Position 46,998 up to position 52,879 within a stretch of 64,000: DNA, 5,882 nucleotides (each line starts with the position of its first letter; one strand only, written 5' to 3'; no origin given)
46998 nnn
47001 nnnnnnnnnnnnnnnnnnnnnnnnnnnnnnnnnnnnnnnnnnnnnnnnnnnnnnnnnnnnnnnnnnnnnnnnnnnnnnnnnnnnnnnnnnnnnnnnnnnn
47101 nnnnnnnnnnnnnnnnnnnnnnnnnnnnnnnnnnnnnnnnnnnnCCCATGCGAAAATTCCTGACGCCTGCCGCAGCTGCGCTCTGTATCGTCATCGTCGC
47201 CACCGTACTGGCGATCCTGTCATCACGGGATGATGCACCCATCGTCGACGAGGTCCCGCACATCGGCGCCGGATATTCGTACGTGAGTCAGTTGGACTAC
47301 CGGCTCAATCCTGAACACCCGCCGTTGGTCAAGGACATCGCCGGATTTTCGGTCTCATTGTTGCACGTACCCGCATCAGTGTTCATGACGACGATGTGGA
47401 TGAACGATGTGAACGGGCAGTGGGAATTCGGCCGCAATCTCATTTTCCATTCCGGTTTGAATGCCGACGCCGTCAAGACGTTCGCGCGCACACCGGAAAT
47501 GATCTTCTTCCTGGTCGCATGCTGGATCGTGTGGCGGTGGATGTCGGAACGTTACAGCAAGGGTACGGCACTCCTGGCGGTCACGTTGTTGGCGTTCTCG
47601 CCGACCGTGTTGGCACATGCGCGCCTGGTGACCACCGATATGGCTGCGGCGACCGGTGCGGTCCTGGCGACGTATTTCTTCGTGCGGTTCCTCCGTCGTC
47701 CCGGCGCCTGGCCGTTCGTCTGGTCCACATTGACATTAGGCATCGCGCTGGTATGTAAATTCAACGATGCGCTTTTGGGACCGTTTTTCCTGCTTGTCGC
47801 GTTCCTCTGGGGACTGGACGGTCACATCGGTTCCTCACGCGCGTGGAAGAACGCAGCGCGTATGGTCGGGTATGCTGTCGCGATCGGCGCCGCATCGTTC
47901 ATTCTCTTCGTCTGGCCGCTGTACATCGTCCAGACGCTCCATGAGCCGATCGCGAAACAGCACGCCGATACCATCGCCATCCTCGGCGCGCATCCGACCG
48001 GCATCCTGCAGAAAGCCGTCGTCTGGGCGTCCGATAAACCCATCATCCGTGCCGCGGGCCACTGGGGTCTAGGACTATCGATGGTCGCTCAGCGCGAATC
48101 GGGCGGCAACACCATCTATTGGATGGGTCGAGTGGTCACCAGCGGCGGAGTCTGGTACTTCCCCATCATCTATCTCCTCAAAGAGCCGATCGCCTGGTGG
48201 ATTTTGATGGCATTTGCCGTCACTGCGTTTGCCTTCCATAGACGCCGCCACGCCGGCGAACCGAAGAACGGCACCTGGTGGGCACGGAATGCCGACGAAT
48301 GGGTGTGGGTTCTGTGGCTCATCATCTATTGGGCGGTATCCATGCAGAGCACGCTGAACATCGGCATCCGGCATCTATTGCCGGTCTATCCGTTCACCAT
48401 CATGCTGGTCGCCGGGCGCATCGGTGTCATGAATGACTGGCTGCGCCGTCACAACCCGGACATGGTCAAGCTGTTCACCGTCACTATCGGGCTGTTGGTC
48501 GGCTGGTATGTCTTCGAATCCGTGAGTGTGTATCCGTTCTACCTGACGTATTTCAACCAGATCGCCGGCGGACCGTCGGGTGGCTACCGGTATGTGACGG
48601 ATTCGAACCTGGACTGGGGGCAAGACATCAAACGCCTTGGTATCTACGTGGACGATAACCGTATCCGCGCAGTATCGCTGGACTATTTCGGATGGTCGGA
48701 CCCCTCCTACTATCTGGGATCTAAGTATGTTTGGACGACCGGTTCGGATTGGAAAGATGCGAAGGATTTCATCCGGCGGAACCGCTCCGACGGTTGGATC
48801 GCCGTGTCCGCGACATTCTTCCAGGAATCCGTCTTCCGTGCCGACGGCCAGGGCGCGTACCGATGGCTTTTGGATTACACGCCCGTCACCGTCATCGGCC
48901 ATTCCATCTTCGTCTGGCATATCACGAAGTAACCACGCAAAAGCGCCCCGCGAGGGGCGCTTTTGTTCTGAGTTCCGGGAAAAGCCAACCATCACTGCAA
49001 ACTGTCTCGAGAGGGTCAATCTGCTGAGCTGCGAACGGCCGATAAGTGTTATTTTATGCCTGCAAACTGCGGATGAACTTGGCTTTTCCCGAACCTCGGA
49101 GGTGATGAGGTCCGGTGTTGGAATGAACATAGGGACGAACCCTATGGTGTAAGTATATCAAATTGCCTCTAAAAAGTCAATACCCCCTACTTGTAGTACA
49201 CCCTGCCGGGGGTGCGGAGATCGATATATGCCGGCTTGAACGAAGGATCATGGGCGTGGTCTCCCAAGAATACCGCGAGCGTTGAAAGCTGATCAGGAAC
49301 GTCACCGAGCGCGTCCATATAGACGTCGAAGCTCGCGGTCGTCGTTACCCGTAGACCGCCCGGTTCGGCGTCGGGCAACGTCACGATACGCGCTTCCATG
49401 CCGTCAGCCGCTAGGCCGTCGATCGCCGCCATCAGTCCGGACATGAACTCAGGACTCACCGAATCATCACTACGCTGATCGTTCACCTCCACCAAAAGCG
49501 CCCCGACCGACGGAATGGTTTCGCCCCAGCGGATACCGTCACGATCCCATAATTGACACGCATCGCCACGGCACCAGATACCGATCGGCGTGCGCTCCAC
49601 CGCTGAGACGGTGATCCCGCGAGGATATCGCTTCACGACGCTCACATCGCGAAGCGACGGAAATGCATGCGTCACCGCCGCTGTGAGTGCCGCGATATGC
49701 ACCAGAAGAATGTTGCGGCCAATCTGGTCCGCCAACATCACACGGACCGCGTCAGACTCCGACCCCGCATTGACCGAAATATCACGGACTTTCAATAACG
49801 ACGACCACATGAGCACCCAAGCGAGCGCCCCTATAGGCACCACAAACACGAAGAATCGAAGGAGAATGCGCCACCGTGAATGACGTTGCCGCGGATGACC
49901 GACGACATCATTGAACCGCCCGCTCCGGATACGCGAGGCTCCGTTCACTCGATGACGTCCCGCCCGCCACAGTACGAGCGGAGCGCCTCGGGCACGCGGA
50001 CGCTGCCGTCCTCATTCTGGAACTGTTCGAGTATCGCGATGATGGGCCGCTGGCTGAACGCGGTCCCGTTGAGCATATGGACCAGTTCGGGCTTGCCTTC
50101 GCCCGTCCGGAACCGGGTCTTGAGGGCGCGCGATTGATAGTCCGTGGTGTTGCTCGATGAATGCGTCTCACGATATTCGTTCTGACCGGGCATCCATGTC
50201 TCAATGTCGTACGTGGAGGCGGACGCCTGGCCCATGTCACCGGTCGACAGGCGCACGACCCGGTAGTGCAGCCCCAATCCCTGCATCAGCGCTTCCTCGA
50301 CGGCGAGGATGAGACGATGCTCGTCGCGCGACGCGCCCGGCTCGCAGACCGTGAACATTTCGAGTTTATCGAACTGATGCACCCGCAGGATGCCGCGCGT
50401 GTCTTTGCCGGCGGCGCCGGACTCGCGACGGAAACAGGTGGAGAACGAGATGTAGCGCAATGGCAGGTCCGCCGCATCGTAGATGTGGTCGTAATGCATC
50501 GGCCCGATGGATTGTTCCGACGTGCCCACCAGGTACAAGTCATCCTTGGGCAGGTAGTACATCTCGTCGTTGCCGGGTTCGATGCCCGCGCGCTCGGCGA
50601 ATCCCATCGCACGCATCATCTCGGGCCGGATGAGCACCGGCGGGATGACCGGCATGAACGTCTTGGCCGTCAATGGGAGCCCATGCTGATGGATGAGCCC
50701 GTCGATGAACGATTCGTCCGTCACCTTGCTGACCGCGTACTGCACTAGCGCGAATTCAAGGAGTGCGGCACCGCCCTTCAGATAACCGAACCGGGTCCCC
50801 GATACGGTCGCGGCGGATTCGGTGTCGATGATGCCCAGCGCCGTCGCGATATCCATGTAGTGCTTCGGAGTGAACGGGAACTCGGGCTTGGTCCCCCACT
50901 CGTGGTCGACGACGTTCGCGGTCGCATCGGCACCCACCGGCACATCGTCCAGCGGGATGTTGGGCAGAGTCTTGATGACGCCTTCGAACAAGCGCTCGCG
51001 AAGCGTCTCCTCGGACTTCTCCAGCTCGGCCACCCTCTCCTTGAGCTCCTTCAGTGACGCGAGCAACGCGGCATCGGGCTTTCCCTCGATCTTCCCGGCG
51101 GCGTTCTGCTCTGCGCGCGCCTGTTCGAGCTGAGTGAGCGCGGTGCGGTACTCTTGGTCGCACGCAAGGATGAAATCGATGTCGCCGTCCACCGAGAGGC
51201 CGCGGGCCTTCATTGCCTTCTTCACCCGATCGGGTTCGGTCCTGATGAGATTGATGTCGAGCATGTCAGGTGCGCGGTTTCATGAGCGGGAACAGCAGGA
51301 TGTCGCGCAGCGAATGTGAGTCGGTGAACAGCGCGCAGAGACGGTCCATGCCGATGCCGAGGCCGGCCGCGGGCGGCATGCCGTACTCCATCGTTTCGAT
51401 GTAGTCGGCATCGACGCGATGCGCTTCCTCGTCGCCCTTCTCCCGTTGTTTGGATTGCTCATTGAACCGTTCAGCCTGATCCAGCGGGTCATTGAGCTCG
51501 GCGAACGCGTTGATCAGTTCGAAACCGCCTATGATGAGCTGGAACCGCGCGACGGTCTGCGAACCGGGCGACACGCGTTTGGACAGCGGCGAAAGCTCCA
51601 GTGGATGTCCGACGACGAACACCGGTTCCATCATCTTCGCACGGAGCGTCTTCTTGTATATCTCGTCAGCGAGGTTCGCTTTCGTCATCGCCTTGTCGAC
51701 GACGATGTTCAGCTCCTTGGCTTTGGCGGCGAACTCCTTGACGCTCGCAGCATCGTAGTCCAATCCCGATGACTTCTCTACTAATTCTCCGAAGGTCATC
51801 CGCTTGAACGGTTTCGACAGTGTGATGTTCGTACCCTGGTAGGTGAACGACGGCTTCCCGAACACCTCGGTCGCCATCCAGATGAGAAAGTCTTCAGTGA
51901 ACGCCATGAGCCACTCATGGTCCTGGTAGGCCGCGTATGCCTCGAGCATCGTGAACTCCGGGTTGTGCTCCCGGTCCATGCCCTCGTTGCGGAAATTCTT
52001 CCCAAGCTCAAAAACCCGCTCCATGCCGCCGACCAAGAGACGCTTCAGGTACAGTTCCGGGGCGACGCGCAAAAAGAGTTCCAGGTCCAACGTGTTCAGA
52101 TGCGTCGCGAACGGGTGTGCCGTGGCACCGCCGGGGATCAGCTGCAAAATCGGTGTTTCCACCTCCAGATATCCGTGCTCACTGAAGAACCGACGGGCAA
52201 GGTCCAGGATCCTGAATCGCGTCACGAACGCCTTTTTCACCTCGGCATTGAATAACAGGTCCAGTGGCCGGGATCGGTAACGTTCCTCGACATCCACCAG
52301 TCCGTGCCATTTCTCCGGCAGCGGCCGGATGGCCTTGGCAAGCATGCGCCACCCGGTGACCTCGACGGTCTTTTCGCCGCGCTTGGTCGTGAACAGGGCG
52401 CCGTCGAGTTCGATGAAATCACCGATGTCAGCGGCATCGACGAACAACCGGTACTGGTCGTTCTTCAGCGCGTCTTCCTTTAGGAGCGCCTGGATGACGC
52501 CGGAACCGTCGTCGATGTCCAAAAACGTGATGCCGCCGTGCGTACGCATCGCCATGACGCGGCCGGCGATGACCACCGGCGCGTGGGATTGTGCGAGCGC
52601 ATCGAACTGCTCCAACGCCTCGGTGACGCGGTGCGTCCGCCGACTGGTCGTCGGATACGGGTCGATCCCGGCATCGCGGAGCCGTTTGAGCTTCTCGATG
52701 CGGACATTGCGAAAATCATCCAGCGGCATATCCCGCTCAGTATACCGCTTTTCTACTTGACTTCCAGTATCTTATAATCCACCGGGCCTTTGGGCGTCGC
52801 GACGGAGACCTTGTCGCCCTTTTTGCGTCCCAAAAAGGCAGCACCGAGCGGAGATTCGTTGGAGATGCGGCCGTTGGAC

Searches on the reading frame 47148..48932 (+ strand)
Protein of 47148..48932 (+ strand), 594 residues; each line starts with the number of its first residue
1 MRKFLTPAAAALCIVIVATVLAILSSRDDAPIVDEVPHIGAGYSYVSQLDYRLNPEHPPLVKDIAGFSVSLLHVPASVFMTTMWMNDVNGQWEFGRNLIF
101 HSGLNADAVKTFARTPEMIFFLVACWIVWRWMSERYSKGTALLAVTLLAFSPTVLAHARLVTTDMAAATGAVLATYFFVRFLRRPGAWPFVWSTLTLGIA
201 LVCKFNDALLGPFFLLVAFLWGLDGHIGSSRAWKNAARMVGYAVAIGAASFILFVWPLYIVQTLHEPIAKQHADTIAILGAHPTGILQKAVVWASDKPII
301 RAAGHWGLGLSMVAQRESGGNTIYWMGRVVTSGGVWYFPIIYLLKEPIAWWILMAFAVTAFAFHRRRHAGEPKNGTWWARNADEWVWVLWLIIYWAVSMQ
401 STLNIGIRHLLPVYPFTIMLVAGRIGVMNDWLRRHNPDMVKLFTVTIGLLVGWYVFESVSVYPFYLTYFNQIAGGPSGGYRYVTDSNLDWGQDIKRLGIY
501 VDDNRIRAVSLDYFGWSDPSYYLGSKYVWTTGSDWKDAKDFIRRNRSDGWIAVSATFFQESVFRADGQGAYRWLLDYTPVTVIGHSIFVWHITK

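Call 21: search_protein_families(library=pfam, proteins=[window:47148-48932:+], max_evalue=0.00001)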
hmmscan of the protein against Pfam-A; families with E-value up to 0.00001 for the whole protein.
window:47148-48932:+ (594 aa): 2 families
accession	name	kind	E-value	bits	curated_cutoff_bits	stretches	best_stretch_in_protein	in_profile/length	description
PF13231.12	PMT_2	-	2.7e-12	47.6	26.1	1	113-228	24-139/160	Dolichyl-phosphate-mannose-protein mannosyltransferase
PF02366.24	PMT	-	5e-06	26.7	22.7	1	55-230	43-206/245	Dolichyl-phosphate-mannose-protein mannosyltransferase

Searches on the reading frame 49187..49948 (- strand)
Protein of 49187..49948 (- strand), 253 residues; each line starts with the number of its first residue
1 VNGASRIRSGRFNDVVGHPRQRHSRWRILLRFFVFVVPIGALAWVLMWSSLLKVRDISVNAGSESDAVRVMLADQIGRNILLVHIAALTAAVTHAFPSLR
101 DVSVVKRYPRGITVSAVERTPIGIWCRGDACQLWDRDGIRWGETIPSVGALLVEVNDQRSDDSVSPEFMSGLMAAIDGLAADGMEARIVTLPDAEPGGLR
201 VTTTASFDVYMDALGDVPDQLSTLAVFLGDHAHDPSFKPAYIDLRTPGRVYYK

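Call 21: search_protein_families(library=pfam, proteins=[window:49187-49948:-], max_evalue=0.00001)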
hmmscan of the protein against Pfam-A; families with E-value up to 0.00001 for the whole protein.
window:49187-49948:- (253 aa): 0 families

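Call 69: search_protein_families(library=pfam, proteins=[window:49187-49948:-], max_evalue=0.01)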
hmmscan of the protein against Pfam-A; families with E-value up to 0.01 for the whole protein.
window:49187-49948:- (253 aa): 1 family
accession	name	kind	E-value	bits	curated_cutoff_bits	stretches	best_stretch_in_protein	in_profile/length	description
PF08478.15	POTRA_1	-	0.00027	21.6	23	1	60-119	11-69/69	POTRA domain, FtsQ-type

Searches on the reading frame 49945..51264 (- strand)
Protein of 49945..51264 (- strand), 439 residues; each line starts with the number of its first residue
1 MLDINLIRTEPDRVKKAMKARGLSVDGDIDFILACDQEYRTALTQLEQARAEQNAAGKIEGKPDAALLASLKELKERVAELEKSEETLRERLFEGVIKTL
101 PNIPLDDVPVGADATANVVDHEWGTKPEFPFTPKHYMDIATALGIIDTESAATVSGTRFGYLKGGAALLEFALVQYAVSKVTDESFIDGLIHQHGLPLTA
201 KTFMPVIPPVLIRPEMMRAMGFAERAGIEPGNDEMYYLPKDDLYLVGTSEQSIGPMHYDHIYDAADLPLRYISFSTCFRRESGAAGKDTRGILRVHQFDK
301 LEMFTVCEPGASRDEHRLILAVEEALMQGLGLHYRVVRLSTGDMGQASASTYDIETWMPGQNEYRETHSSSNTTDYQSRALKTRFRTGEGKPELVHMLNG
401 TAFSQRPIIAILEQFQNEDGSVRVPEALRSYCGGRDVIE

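Call 21: search_protein_families(library=pfam, proteins=[window:49945-51264:-], max_evalue=0.00001)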
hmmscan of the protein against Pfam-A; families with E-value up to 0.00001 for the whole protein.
window:49945-51264:- (439 aa): 2 families
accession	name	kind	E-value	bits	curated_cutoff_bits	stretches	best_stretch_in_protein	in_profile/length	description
PF00587.30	tRNA-synt_2b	-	1.1e-32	114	29.3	1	240-415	8-179/179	tRNA synthetase class II core domain (G, H, P, S and T)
PF02403.27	Seryl_tRNA_N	-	1.2e-17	64.6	28.2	1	1-104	1-108/108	Seryl-tRNA synthetase N-terminal domain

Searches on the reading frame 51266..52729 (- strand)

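Call 21: search_protein_families(library=pfam, proteins=[window:51266-52729:-], max_evalue=0.00001)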
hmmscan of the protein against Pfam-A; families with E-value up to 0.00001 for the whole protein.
window:51266-52729:- (487 aa): 2 families
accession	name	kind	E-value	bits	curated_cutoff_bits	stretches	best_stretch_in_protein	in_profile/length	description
PF00152.25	tRNA-synt_2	-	1.4e-79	267.8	25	1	147-483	2-307/308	tRNA synthetases class II (D, K and N)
PF01336.31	tRNA_anti-codon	-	2.7e-13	50.1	27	1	52-129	1-74/75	OB-fold nucleic acid binding domain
